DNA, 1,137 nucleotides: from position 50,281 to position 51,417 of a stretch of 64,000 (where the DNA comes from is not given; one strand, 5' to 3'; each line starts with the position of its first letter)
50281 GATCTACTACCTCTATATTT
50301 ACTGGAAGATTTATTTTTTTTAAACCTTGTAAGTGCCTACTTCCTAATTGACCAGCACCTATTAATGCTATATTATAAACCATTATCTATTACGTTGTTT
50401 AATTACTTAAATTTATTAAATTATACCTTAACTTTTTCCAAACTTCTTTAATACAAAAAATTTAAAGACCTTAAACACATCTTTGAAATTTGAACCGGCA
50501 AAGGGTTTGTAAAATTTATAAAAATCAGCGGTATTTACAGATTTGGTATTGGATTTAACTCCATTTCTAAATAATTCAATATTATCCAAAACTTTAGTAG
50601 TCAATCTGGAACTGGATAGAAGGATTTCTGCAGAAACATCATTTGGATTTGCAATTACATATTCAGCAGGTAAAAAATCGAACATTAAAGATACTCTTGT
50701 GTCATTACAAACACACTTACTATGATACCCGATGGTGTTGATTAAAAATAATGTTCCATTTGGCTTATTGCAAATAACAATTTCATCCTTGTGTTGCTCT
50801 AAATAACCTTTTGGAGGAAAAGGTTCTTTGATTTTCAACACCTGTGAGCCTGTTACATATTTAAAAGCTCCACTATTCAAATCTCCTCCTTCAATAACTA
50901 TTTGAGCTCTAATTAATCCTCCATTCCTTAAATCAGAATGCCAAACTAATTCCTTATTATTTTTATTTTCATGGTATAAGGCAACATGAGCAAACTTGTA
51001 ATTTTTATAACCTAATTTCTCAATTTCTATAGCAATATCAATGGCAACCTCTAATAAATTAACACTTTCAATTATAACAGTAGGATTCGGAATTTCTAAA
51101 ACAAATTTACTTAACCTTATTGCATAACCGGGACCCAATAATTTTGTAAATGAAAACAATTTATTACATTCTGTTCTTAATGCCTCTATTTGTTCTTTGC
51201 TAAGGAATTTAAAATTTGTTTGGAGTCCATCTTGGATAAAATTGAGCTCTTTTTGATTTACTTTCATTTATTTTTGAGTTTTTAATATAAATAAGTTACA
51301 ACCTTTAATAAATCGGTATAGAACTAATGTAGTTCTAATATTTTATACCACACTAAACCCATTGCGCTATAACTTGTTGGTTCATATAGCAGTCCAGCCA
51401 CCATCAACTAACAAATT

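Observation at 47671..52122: Unassigned redox/tailoring block after the legionaminic-acid genes: candidate route to an undescribed nonulosonic acid derivative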

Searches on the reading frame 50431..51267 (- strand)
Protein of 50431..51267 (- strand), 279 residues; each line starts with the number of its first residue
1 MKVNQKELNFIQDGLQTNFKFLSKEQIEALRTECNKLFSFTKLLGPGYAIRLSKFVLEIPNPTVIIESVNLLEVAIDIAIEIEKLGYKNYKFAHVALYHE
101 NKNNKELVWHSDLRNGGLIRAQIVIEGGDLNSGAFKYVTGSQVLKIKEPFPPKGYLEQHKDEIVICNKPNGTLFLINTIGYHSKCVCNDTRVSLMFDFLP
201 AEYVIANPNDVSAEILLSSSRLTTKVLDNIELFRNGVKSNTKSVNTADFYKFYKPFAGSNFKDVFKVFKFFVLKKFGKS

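Call 4: search_protein_families(library=pfam, proteins=[window:50431-51267:-], max_evalue=0.01)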
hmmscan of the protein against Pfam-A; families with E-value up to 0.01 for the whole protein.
window:50431-51267:- (279 aa): 0 families

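Call 5: search_protein_families(library=ncbifam, proteins=[window:50431-51267:-], max_evalue=0.01)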
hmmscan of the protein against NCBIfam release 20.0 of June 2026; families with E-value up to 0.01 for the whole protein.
window:50431-51267:- (279 aa): 0 families

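Call 6: find_homologous_proteins(query=window:50431-51267:-)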
Query window:50431-51267:- (279 aa): 39 proteins with E <= 0.001 among 820 candidates.
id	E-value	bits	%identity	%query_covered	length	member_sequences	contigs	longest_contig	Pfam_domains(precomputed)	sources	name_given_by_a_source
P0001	9.9e-182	621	100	100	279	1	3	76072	-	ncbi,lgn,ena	-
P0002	6.2e-126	438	69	95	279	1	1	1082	-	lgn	-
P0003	1.4e-119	417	66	100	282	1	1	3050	-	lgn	-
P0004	4.3e-119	415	67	99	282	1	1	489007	-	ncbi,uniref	ncbi:hypothetical protein ACQKCH_09870 [Nubsella zeaxanthinifaciens]|uniref:hypothetical protein n=1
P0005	1.1e-118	414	67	97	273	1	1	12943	-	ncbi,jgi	jgi:hypothetical protein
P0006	1.0e-117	411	64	99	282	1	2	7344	-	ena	-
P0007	4.2e-117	409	65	97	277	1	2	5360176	-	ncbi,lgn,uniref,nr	ncbi:hypothetical protein ACFOG5_17890 [Pedobacter fastidiosus]|uniref:Phytanoyl-CoA dioxygenase (Ph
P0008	1.4e-116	407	65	98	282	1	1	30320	-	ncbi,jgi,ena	jgi:hypothetical protein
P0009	3.5e-115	403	65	97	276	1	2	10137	-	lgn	-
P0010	1.5e-114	400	63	98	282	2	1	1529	-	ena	-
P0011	2.1e-114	400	65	97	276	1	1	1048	-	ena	-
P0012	7.4e-113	395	62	100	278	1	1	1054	-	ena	-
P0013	1.0e-112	394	63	99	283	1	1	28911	-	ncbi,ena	-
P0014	1.6e-112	394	63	98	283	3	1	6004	-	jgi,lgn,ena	-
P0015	1.5e-110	387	64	97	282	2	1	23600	-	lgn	-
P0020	7.7e-108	378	64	92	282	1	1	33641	-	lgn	-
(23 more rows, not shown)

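Call 9: find_encoding_contigs(protein=P0001, flank=10000, max_places=4)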
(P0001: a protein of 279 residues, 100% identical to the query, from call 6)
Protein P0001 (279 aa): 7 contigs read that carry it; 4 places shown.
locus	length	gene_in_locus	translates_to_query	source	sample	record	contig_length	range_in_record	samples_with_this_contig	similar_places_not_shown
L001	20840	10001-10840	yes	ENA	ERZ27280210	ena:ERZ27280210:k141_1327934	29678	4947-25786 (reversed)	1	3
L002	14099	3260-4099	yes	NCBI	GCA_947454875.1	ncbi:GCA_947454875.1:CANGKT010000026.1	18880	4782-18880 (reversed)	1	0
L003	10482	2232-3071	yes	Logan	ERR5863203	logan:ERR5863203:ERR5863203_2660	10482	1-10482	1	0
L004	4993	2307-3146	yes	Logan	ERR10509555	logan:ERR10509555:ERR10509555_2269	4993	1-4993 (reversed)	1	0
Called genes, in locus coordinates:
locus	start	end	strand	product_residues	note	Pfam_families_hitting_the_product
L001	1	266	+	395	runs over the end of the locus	PF02719:Polysacc_synt_2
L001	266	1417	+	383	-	PF01041:DegT_DnrJ_EryC1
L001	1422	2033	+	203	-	PF17836:PglD_N, PF25084:LbH_EIF2B (weak), PF25087:GMPPB_C (weak), PF00132:Hexapep, PF14602:Hexapep_2 (weak)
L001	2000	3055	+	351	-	PF03102:NeuB, PF08666:SAF (weak)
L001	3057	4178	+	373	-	PF02350:Epimerase_2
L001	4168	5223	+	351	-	PF00483:NTP_transferase, PF12804:NTP_transf_3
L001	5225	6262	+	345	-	PF01408:GFO_IDH_MocA (weak), PF22725:GFO_IDH_MocA_C3 (weak)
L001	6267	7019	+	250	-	-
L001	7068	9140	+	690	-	PF02348:CTP_transf_3, PF00202:Aminotran_3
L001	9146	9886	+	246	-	PF00106:adh_short, PF01370:Epimerase (weak), PF13561:adh_short_C2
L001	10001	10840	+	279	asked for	-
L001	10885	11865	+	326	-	PF01408:GFO_IDH_MocA (weak)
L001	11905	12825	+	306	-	-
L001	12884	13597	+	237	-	PF00657:Lipase_GDSL (weak)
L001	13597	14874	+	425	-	PF01943:Polysacc_synt (weak)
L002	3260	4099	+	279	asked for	-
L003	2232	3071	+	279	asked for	-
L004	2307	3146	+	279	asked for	-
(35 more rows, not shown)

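Call 16: find_related_loci(query=A1, collection=genome_contigs, flank=10000)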
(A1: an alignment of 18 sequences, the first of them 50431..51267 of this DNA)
Query A1 (279 aa) in genome_contigs; peptide patterns used: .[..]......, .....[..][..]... (x = any residue, [..] = any of these).
62 stretches matched a pattern; 3 encode a relative of the query (tblastn E <= 1e-3); 3 distinct loci.
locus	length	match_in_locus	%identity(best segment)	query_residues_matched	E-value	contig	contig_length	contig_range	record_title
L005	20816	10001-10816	65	7-278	2e-124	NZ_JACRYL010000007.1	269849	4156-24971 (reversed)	Pedobacter fastidiosus strain CCM 8938 GCM70046369, whole genome shotgun sequence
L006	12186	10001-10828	63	3-278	4e-120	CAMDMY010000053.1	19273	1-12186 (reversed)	MAG: Chryseobacterium gleum isolate MiH-16apr19-272 genome assembly, contig: MiH-16apr19-C5080, whole genome shotgun seq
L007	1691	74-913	60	1-275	6e-117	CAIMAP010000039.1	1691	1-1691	uncultured bacterium isolate KT6_bin-626 genome assembly, contig: bin-626:039/214, whole genome shotgun sequence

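Call 17: find_encoding_contigs(protein=P0004, flank=10000, max_places=1)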
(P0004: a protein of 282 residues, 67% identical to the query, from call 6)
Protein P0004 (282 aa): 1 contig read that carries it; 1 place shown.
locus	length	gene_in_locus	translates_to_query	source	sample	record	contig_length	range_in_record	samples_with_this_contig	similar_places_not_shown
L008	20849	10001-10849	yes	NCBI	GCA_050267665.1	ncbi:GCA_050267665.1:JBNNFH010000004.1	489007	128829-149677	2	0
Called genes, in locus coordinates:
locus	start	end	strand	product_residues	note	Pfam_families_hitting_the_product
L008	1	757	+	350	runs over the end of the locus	PF00483:NTP_transferase, PF12804:NTP_transf_3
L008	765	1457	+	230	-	PF02348:CTP_transf_3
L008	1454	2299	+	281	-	PF00977:His_biosynth, PF05690:ThiG (faint), PF03060:NMO (faint), PF04309:G3P_antiterm (faint), PF01207:Dus (faint)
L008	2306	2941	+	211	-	PF00117:GATase, PF07685:GATase_3 (weak), PF01174:SNO (faint)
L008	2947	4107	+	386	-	-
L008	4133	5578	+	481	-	PF01943:Polysacc_synt, PF13440:Polysacc_synt_3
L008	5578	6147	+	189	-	PF00132:Hexapep, PF14602:Hexapep_2 (weak)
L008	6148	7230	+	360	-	PF07388:A-2_8-polyST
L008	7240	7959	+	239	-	PF00535:Glycos_transf_2, PF10111:Glyco_tranf_2_2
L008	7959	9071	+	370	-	PF14897:EpsG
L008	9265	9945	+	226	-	-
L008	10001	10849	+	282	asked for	-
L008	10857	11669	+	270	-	PF10111:Glyco_tranf_2_2 (faint), PF00535:Glycos_transf_2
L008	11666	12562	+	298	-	PF01370:Epimerase, PF04321:RmlD_sub_bind, PF07993:NAD_binding_4 (faint), PF01073:3Beta_HSD, PF16363:GDP_Man_Dehyd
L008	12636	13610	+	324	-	PF00953:Glycos_transf_4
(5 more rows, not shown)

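Call 18: find_encoding_contigs(protein=P0007, flank=10000, max_places=1)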
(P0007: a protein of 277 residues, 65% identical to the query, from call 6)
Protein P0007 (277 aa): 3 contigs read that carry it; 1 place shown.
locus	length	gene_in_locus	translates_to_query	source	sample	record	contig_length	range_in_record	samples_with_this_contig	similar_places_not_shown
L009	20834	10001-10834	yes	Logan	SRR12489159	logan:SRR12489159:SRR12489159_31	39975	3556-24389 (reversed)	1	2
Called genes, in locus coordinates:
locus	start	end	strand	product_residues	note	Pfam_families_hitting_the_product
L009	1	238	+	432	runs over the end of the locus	PF00202:Aminotran_3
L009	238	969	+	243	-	PF00106:adh_short, PF01370:Epimerase (weak), PF13561:adh_short_C2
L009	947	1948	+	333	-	PF01408:GFO_IDH_MocA (weak)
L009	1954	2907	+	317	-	PF01408:GFO_IDH_MocA, PF01488:Shikimate_DH (weak)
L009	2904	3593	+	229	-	-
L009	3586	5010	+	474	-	PF01943:Polysacc_synt, PF13440:Polysacc_synt_3, PF01554:MatE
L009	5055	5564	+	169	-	PF00132:Hexapep (weak)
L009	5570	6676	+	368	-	PF07388:A-2_8-polyST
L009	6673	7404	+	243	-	PF00535:Glycos_transf_2, PF10111:Glyco_tranf_2_2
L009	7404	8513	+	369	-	PF14897:EpsG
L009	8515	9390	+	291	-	-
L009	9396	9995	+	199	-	PF00132:Hexapep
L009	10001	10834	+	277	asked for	-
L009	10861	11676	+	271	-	PF00535:Glycos_transf_2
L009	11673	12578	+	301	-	PF01370:Epimerase, PF04321:RmlD_sub_bind, PF07993:NAD_binding_4 (faint), PF01073:3Beta_HSD, PF16363:GDP_Man_Dehyd (weak)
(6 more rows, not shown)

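Call 19: find_encoding_contigs(protein=P0020, flank=10000, max_places=1)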
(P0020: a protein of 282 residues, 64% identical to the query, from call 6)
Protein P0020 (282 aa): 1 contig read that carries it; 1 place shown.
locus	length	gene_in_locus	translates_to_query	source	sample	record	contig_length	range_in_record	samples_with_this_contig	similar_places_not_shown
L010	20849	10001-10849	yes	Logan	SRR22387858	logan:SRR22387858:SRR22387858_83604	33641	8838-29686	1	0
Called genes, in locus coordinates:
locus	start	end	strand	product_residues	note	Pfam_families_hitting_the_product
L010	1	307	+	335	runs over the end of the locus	PF03102:NeuB, PF08666:SAF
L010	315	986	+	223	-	PF08889:WbqC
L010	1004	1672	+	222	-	PF13489:Methyltransf_23, PF13847:Methyltransf_31, PF08241:Methyltransf_11, PF08242:Methyltransf_12, PF13649:Methyltransf_25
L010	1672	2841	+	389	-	PF02350:Epimerase_2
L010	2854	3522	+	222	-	PF02585:PIG-L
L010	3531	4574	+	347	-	PF00483:NTP_transferase, PF12804:NTP_transf_3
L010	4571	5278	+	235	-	PF02348:CTP_transf_3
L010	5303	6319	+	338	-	PF01113:DapB_N (weak), PF01408:GFO_IDH_MocA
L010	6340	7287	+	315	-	-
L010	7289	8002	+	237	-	PF00657:Lipase_GDSL (weak), PF13472:Lipase_GDSL_2 (weak)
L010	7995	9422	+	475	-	PF01943:Polysacc_synt, PF13440:Polysacc_synt_3, PF01554:MatE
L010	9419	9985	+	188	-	PF00132:Hexapep, PF14602:Hexapep_2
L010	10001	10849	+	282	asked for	-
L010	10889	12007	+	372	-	PF07388:A-2_8-polyST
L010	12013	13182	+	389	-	-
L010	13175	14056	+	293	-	PF00535:Glycos_transf_2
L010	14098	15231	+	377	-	PF13439:Glyco_transf_4 (weak), PF00534:Glycos_transf_1, PF13692:Glyco_trans_1_4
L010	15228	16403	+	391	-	-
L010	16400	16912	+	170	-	PF25087:GMPPB_C (faint), PF25084:LbH_EIF2B (weak), PF00132:Hexapep, PF14602:Hexapep_2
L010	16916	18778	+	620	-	PF13522:GATase_6, PF13537:GATase_7, PF00733:Asn_synthase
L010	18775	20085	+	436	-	PF03721:UDPG_MGDP_dh_N, PF00984:UDPG_MGDP_dh, PF03720:UDPG_MGDP_dh_C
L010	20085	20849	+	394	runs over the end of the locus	PF13439:Glyco_transf_4, PF13579:Glyco_trans_4_4, PF00534:Glycos_transf_1, PF13692:Glyco_trans_1_4, PF13524:Glyco_trans_1_2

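Call 21: predict_structure(alignment_id=A1)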
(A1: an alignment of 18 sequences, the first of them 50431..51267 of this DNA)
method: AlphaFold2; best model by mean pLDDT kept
length: 279 residues; sequences in the alignment: 18
mean_pLDDT: 80.9   pTM: 0.82
mean pLDDT of the five models: 80.9, 79.9, 78.1, 76.7, 69.4
residues with pLDDT >= 90: 121; 70-90: 93; 50-70: 49; < 50: 16
segments of 3 or more residues with pLDDT < 50: 1-4, 251-254, 277-279
pLDDT, mean of each block of 10 residues (from residue 1): 60 93 94 79 58 75 65 94 94 86 90 81 92 92 88 95 94 94 92 91 82 65 88 78 57 52 71 64
secondary structure, 60 per line:
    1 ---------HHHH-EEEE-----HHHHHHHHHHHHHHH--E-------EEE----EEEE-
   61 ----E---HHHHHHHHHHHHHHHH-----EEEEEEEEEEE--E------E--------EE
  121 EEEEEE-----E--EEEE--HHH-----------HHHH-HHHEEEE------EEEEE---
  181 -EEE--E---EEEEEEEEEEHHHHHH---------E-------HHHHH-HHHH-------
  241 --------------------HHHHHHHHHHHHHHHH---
elements in order: H10-13 E15-18 H24-38 E49-51 E56-59 H69-84 E90-100 E119-126 E135-138 H155-158 E163-166 E173-177 E182-184 E191-200 H201-206 H224-228 H230-233 H261-276

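Call 27: fold_search(model_id=the predicted structure, library=pdb)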
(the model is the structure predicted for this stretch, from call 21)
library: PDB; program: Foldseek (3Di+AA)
matches with E <= 10: 1941; with E <= 0.001: 631
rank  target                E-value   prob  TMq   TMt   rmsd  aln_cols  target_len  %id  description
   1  9c9n                  8.0e-11  1.00  0.55  0.58   6.2       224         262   14  Crystal structure of Fe/2-OG dependent dioxygenase MysH in complex with nickel and succinate (released 2025-10-08)
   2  5erl_A                1.4e-10  1.00  0.57  0.62   6.4       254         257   14  Crystal structure of the epimerase SnoN in complex with Ni2+, succinate and nogalamycin RO (released 2016-05-11)
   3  9ci4                  1.5e-10  1.00  0.52  0.57   8.4       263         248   12  Crystal structure of Fe/2-OG dependent dioxygenase MysH (Apo form) (released 2026-03-18)
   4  4xcb_B                2.5e-10  1.00  0.47  0.50   6.2       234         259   14  Crystal Structure of HygX from Streptomyces hygroscopicus with nickel, 2-oxoglutarate, and hygromycin B bound (released 2015-08-05)
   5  7vbq_B                2.8e-10  1.00  0.50  0.52   5.6       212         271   15  Heterodimer structure of Fe(II)/(alpha)ketoglutarate-dependent dioxygenase TlxIJ (released 2022-04-20)
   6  7dt0_H                3.2e-10  1.00  0.48  0.55   5.8       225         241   15  Proline hydroxylase H11-N101I mutant (released 2022-01-12)
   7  5erl_D                4.2e-10  1.00  0.56  0.60   3.5       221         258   14  Crystal structure of the epimerase SnoN in complex with Ni2+, succinate and nogalamycin RO (released 2016-05-11)
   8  5ep9_A                4.2e-10  1.00  0.56  0.60   6.7       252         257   12  Crystal structure of the non-heme alpha ketoglutarate dependent epimerase SnoN from nogalamycin biosynthesis (released 2016-05-11)
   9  7dt0_E                5.4e-10  1.00  0.55  0.62   4.4       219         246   15  Proline hydroxylase H11-N101I mutant (released 2022-01-12)
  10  4q5o_A                6.1e-10  1.00  0.56  0.55   3.7       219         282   14  Crystal structure of EctD from S. alaskensis with 2-oxoglutarate and 5-hydroxyectoine (released 2014-09-10)
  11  5ep9_B                6.1e-10  1.00  0.57  0.62   6.2       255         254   13  Crystal structure of the non-heme alpha ketoglutarate dependent epimerase SnoN from nogalamycin biosynthesis (released 2016-05-11)
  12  4xcb_A                6.9e-10  1.00  0.48  0.51   5.7       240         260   13  Crystal Structure of HygX from Streptomyces hygroscopicus with nickel, 2-oxoglutarate, and hygromycin B bound (released 2015-08-05)
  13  4xca_D                7.4e-10  1.00  0.52  0.57   4.9       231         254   13  Crystal Structure of HygX from Streptomyces hygroscopicus with nickel and 2-oxoglutarate bound (released 2015-08-05)
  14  7eys_C                7.4e-10  1.00  0.53  0.53   6.6       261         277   12  Complex structure of SptF with Fe, alpha-ketoglutarate, and andiconin D (released 2022-04-20)
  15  4xcb_D                8.4e-10  1.00  0.49  0.54   4.9       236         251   14  Crystal Structure of HygX from Streptomyces hygroscopicus with nickel, 2-oxoglutarate, and hygromycin B bound (released 2015-08-05)
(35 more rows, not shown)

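Call 95: search_protein_representatives(alignment_id=A1)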
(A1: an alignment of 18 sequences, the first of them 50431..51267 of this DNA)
Query: 18 sequences, 278 profile positions. Proteins with E-value up to 0.001 (for the whole library): 124; up to 1e-10: 90; up to 1e-30: 38. The best 124 are listed.
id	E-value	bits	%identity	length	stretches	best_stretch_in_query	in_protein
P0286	4.0e-99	347.6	-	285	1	3-273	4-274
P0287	9.5e-81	287.3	-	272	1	6-270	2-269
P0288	3.9e-74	265.7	-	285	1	6-255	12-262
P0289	1.1e-72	260.8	-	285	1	3-261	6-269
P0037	6.4e-72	258.4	-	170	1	110-276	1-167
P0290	4.9e-64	232.5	-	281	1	5-260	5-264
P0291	1.2e-57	211.6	-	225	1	3-202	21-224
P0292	9.5e-50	185.7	-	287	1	3-241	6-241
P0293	1.7e-46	175.0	-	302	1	4-270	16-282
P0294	2.1e-44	168.2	-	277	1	4-275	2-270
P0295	1.5e-42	162.1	-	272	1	4-266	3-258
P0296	6.1e-41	156.8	-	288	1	7-232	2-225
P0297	5.1e-40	153.7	-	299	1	6-244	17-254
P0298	7.9e-40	153.1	-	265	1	3-236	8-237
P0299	2.2e-39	151.7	-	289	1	6-234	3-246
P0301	5.2e-39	150.4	-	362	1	2-235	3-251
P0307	1.3e-36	142.6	-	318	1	6-234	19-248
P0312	6.5e-34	133.7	-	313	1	6-233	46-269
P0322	1.0e-30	123.2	-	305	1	4-236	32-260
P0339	1.5e-26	109.6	-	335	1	9-238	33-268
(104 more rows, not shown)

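Call 97: search_protein_families(library=pfam, proteins=[P0286, P0290, P0293, P0295, P0299, P0301, P0307, P0312, P0322, P0339], max_evalue=0.1)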
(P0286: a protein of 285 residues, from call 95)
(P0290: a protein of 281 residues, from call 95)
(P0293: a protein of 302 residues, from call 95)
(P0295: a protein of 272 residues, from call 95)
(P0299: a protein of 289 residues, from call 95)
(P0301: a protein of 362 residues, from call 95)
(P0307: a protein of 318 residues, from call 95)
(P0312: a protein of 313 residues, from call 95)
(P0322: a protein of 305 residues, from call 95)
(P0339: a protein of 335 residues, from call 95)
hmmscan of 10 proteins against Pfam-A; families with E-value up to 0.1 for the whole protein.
P0286 (285 aa): 0 families

P0290 (281 aa): 0 families

P0293 (302 aa): 1 family
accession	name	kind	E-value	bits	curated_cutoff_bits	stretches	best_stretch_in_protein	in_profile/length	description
PF05721.19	PhyH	-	0.007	17.1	22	1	19-195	1-200/213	Phytanoyl-CoA dioxygenase (PhyH)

P0295 (272 aa): 1 family
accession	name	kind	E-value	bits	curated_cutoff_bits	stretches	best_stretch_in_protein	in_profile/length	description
PF05721.19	PhyH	-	0.00022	22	22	1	104-177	117-201/213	Phytanoyl-CoA dioxygenase (PhyH)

P0299 (289 aa): 1 family
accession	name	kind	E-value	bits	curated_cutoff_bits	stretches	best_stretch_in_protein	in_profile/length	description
PF05721.19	PhyH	-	9.1e-07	29.8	22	1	106-197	117-202/213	Phytanoyl-CoA dioxygenase (PhyH)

P0301 (362 aa): 2 families
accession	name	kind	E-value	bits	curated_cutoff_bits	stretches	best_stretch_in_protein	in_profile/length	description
PF05721.19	PhyH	-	4.5e-06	27.5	22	1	110-192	117-193/213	Phytanoyl-CoA dioxygenase (PhyH)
PF06156.18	YabA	-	0.076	14.1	30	1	154-201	38-85/103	Initiation control protein YabA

P0307 (318 aa): 1 family
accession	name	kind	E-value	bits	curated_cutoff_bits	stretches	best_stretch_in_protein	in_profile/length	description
PF05721.19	PhyH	-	1.2e-07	32.6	22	1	123-208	116-212/213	Phytanoyl-CoA dioxygenase (PhyH)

P0312 (313 aa): 1 family
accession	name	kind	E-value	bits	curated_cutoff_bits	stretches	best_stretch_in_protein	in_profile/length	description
PF05721.19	PhyH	-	1.6e-06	29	22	1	146-221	117-201/213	Phytanoyl-CoA dioxygenase (PhyH)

P0322 (305 aa): 1 family
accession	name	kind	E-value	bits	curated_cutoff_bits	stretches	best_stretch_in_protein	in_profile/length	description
PF05721.19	PhyH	-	0.00049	20.9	22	1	135-209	118-201/213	Phytanoyl-CoA dioxygenase (PhyH)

P0339 (335 aa): 2 families
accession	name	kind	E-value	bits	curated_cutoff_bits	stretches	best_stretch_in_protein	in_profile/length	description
PF05721.19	PhyH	-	5.3e-10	40.4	22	1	34-215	4-201/213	Phytanoyl-CoA dioxygenase (PhyH)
PF13759.12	2OG-FeII_Oxy_5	-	0.034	15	27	1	150-228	23-100/101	Putative 2OG-Fe(II) oxygenase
